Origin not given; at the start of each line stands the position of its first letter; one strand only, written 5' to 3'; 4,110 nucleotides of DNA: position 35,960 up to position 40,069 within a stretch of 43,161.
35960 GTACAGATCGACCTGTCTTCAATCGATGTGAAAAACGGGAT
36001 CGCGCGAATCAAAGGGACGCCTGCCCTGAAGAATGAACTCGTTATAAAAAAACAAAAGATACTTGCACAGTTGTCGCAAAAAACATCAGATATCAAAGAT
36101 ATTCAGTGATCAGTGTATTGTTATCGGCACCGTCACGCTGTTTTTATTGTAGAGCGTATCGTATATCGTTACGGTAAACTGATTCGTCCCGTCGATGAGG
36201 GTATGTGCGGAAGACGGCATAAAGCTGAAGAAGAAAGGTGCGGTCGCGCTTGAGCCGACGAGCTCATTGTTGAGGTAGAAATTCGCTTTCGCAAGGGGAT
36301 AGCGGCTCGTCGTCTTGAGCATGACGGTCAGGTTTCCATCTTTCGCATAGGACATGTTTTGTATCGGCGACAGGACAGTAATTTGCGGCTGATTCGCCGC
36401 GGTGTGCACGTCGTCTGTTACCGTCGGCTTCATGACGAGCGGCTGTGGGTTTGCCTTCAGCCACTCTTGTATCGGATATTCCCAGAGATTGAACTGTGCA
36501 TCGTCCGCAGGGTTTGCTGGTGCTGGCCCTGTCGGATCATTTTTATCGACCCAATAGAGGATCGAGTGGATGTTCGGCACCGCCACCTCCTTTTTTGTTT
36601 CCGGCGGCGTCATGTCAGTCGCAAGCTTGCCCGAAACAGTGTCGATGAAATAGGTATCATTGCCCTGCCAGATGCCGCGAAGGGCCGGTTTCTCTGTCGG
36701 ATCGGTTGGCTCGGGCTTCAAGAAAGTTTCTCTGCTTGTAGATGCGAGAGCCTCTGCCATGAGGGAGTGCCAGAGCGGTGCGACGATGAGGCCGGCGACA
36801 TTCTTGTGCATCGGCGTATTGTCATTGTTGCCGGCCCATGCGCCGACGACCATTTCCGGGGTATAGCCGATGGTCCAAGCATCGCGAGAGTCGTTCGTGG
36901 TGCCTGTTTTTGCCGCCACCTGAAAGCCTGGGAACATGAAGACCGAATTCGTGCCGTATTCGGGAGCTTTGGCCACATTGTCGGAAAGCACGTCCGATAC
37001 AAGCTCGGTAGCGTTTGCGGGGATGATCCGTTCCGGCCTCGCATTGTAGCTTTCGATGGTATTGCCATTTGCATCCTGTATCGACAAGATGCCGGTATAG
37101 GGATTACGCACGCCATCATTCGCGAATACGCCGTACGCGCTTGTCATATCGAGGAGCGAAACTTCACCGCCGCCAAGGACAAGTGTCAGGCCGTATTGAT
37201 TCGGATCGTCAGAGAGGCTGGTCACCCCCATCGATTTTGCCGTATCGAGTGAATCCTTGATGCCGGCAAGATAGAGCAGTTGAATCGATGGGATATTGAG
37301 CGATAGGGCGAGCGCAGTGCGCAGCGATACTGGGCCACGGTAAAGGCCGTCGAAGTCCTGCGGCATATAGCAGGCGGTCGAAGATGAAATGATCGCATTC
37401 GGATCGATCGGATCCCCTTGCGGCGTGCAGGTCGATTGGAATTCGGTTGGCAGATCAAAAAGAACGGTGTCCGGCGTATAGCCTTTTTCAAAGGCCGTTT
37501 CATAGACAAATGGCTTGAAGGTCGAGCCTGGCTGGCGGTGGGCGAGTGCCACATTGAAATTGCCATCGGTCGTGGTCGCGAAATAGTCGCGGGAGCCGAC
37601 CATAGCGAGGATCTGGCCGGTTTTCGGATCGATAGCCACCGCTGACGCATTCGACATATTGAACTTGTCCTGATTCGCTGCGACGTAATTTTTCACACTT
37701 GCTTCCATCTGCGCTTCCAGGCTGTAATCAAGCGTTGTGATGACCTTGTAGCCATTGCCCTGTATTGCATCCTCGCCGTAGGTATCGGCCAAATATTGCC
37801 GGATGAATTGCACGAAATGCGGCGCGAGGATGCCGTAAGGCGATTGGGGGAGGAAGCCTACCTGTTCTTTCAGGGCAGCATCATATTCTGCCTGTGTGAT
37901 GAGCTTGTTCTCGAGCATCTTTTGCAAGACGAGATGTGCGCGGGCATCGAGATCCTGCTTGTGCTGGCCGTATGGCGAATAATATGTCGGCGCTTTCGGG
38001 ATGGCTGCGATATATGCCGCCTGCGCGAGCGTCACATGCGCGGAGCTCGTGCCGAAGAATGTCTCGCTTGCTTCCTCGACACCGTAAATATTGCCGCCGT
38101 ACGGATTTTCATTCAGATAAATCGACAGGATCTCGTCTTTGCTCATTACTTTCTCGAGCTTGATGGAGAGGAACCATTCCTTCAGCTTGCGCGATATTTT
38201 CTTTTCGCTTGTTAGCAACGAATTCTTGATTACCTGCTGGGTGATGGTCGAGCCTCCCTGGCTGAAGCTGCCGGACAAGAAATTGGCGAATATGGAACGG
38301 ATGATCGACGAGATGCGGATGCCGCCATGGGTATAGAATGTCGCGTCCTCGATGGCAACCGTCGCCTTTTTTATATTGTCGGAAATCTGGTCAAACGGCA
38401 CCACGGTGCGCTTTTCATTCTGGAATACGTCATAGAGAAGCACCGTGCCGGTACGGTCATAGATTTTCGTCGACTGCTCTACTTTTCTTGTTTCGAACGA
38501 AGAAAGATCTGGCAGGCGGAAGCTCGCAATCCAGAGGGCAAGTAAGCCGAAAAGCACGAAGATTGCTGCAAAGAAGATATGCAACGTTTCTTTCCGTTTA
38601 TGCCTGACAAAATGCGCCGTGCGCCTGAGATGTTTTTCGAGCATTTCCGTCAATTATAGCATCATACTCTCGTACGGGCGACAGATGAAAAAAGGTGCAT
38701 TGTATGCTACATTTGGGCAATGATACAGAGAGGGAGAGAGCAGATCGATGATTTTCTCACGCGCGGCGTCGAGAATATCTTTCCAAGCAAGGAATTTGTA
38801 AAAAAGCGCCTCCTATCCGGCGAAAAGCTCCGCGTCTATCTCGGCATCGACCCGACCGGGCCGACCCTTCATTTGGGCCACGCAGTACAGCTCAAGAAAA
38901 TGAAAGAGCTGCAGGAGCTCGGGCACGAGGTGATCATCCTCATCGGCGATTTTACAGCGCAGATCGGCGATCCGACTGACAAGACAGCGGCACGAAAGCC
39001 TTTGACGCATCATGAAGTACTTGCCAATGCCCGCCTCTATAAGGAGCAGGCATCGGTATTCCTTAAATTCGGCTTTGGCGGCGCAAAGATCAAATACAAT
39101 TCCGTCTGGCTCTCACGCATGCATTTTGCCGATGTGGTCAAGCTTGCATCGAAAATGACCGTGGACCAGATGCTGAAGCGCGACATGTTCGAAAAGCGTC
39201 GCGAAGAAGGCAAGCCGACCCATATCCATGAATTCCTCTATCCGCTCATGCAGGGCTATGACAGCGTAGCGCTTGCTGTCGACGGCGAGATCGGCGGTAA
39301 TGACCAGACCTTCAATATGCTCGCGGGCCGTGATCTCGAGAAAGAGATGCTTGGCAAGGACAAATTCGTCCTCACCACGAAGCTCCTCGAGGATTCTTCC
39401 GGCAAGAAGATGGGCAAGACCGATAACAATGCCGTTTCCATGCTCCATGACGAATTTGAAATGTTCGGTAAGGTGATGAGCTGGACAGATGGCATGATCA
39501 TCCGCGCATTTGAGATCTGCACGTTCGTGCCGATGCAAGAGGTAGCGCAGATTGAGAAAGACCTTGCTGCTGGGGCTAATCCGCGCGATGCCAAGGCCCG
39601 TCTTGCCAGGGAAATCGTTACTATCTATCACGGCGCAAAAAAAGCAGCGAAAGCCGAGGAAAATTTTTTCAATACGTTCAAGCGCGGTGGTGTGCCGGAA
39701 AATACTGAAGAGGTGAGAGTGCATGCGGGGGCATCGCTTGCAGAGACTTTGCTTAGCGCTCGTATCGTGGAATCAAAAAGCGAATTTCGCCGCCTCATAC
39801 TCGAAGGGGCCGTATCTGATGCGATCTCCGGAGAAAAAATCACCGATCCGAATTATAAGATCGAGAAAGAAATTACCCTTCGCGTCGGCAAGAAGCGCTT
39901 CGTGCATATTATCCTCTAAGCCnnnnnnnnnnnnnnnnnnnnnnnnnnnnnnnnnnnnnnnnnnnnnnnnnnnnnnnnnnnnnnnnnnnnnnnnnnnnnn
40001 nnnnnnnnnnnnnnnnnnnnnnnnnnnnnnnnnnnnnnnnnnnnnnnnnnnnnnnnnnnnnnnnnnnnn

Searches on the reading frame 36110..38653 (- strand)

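Call 36: search_protein_families(library=pfam, proteins=[window:36110-38653:-], max_evalue=0.001)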
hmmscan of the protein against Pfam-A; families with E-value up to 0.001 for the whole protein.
window:36110-38653:- (847 aa): 3 families
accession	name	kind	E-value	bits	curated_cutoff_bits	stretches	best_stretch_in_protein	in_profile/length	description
PF00912.28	Transgly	-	3.2e-58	196.5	27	1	78-246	10-177/178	Transglycosylase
PF00905.27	Transpeptidase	-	2.6e-24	86.4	22.1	1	337-618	2-284/299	Penicillin binding protein transpeptidase domain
PF17957.7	Big_7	-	8.7e-06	26.7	24.1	1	756-828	1-70/70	Bacterial Ig domain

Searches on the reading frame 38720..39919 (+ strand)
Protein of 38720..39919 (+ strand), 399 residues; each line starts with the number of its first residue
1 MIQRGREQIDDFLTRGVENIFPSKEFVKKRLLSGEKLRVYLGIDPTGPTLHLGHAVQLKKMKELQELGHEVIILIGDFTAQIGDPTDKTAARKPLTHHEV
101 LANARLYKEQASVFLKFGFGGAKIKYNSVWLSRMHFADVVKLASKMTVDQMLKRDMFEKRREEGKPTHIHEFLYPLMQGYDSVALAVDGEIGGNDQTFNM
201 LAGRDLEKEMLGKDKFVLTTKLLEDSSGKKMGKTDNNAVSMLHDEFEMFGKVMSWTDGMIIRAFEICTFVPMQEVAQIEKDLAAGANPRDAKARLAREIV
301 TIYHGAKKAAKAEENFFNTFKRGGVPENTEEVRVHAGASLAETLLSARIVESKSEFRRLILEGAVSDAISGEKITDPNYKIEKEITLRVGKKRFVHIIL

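Call 36: search_protein_families(library=pfam, proteins=[window:38720-39919:+], max_evalue=0.001)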
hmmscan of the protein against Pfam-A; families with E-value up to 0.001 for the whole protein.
window:38720-39919:+ (399 aa): 3 families
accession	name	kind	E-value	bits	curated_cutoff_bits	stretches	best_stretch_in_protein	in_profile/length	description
PF00579.31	tRNA-synt_1b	-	3.2e-69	233.9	21.1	1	34-320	3-291/292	tRNA synthetases class I (W and Y)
PF22421.1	SYY_C-terminal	-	6.6e-06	26.4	27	1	333-388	13-74/83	Tyrosine--tRNA ligase SYY-like C-terminal domain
PF01479.30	S4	-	0.00047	20.3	22.8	0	344-382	7-43/48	S4 domain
